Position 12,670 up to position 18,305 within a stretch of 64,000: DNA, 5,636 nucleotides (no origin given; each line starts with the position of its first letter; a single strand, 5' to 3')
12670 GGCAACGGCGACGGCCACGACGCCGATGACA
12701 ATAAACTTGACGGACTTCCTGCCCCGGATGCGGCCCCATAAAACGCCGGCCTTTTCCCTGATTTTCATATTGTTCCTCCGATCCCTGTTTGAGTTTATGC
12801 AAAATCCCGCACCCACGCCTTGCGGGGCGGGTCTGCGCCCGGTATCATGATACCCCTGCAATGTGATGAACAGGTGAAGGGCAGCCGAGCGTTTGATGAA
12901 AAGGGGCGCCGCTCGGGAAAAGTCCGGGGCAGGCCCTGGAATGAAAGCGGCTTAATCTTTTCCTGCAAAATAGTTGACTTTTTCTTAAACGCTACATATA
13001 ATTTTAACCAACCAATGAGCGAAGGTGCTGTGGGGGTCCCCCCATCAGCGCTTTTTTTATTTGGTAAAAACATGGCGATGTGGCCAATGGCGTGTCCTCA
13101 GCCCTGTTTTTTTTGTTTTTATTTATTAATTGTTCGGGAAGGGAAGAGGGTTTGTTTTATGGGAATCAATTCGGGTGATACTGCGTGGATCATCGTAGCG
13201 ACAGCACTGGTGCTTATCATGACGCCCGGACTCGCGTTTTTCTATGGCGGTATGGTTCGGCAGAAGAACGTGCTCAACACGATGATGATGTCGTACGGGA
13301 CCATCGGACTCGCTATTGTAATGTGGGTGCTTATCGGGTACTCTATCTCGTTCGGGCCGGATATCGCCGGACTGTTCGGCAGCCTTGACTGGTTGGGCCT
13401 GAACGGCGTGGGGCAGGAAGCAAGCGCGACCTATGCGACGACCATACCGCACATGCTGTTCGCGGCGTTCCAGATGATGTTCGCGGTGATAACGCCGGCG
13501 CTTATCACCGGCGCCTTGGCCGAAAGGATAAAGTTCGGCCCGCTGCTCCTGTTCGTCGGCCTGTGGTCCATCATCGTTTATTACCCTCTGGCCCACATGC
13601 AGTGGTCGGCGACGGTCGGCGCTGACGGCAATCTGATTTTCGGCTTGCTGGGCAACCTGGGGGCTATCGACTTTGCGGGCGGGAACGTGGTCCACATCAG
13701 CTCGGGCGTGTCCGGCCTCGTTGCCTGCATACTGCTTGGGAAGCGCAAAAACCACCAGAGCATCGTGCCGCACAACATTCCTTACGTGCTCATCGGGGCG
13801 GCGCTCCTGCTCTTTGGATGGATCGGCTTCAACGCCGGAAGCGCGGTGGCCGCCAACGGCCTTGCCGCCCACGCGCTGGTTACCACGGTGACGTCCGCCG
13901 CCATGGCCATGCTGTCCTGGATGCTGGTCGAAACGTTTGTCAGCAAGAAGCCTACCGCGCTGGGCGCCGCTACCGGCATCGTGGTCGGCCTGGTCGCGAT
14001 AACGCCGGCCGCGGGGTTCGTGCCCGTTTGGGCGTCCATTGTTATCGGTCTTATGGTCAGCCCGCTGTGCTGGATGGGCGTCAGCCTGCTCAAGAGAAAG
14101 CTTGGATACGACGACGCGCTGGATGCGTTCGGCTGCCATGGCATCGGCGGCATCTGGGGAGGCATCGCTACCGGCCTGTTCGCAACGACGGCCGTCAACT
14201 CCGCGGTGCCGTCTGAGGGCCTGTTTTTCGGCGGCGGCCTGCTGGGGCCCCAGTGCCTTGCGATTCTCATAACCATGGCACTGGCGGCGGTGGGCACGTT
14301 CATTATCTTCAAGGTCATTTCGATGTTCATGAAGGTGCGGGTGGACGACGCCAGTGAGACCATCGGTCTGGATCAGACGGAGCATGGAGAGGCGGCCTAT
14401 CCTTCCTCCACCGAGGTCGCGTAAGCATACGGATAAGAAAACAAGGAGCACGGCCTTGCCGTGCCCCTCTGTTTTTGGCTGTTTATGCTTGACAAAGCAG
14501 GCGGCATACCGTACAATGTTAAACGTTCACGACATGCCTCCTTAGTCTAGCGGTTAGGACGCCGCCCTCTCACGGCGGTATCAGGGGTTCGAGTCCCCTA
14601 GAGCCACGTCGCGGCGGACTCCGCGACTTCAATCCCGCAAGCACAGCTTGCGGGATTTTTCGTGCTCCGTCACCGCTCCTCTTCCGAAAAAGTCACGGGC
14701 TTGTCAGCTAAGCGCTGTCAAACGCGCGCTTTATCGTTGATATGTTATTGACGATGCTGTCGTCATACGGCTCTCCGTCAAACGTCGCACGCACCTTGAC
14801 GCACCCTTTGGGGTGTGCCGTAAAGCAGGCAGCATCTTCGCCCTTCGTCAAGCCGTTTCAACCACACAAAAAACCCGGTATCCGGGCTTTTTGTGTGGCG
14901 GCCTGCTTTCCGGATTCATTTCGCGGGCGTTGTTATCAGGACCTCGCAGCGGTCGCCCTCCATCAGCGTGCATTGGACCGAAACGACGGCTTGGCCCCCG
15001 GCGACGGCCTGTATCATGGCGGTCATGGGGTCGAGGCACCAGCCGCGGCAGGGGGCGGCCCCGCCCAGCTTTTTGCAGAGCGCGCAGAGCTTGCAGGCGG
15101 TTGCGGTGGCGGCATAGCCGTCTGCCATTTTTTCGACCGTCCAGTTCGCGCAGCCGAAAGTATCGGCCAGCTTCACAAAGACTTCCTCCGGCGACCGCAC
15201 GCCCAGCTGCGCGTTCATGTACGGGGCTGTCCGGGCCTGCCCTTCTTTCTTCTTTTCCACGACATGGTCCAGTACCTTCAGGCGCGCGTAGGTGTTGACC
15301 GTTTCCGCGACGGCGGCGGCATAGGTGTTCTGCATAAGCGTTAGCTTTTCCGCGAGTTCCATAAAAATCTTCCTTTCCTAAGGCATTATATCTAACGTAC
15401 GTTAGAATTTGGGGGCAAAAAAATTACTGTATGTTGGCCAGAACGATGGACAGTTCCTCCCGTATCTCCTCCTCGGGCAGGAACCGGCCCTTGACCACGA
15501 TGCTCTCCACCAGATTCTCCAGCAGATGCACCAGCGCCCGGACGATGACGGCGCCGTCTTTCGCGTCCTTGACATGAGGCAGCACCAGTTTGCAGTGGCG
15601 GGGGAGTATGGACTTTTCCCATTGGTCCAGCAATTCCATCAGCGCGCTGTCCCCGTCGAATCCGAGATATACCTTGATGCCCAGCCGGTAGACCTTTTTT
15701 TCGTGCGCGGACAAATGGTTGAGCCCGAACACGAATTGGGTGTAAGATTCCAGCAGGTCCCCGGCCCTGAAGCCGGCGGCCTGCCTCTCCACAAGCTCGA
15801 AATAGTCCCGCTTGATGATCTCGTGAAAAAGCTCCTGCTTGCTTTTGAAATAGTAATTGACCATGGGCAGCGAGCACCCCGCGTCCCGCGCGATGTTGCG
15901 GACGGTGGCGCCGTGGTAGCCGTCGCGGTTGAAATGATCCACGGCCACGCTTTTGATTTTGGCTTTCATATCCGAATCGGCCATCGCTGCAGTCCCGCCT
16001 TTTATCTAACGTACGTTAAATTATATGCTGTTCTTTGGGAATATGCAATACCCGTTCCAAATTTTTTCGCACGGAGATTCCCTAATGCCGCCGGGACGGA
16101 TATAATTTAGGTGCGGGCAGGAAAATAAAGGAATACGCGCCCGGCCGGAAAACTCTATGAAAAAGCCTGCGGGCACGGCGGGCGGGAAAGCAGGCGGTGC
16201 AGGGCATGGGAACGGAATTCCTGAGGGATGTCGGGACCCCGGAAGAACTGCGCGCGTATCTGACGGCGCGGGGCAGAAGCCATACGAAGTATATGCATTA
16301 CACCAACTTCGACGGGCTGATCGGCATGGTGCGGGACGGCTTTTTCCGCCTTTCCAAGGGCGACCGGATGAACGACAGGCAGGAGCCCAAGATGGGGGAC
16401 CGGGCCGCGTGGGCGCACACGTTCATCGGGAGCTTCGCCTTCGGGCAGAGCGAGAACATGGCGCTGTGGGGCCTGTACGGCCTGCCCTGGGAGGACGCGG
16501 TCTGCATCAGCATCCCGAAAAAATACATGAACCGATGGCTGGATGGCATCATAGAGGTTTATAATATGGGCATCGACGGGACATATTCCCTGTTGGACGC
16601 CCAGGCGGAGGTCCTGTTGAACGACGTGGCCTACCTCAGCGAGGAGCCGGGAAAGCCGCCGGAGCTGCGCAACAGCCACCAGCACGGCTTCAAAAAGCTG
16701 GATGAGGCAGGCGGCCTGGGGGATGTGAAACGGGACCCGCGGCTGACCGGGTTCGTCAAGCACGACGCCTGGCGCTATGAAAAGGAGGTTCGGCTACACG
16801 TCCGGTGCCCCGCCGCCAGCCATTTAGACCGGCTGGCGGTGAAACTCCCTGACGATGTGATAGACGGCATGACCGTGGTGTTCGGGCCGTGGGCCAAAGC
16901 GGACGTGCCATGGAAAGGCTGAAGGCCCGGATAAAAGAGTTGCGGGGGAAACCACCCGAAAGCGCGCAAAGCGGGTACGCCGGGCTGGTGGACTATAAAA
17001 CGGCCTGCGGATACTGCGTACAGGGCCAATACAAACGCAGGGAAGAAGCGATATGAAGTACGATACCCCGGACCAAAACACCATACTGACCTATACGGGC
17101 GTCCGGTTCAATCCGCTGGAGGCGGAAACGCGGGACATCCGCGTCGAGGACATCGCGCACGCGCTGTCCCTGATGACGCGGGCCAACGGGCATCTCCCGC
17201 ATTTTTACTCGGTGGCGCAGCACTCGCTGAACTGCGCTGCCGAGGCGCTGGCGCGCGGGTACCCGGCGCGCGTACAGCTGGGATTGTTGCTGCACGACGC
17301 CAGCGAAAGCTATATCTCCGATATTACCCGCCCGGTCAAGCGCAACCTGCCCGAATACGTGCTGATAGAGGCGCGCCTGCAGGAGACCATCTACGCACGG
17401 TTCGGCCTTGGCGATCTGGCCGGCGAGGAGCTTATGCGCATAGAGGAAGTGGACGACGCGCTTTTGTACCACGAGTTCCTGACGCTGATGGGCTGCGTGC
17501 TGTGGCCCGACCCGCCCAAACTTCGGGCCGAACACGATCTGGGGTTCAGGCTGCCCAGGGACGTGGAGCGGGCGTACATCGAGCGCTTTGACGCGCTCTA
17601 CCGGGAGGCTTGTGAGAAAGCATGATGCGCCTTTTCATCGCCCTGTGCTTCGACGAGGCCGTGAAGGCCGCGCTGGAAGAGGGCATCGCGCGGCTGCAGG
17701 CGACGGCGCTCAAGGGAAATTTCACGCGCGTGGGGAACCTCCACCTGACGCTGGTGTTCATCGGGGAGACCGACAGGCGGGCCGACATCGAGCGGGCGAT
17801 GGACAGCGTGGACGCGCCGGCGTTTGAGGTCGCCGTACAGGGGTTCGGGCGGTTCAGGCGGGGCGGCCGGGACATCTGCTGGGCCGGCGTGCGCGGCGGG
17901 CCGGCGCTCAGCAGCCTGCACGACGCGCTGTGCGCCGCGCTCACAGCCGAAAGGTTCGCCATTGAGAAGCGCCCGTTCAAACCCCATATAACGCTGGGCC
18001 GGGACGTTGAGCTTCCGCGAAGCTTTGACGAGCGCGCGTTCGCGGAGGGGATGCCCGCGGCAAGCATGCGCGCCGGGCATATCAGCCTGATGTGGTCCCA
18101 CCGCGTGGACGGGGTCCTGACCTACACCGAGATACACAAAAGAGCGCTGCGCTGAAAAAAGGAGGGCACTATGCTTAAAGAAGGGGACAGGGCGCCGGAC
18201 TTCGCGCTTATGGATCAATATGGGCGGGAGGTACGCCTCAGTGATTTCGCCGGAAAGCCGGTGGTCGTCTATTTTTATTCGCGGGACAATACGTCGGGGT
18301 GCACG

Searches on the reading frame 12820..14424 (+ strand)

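Call 18: search_protein_families(library=pfam, proteins=[window:12820-14424:+])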
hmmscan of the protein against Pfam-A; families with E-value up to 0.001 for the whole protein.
window:12820-14424:+ (534 aa): 1 family
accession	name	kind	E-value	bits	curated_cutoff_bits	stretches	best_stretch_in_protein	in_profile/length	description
PF00909.26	Ammonium_transp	-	4.7e-115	384.9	23.2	1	122-527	1-399/399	Ammonium Transporter Family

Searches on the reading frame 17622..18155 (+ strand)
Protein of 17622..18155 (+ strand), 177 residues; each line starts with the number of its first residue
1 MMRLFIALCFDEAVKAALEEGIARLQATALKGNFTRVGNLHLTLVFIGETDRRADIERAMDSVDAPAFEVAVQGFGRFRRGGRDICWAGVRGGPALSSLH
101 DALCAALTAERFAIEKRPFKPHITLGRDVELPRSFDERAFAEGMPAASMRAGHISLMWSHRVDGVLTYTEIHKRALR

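Call 11: search_protein_families(library=pfam, proteins=[window:17622-18155:+])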
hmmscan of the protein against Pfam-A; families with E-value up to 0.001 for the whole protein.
window:17622-18155:+ (177 aa): 2 families
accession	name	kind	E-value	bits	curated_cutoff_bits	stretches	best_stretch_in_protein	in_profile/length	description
PF13563.12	2_5_RNA_ligase2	-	2.3e-20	73.6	27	1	17-162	4-151/152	2'-5' RNA ligase superfamily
PF02834.22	LigT_PEase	-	6.7e-16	58.7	23.3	2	12-79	5-78/87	LigT like Phosphoesterase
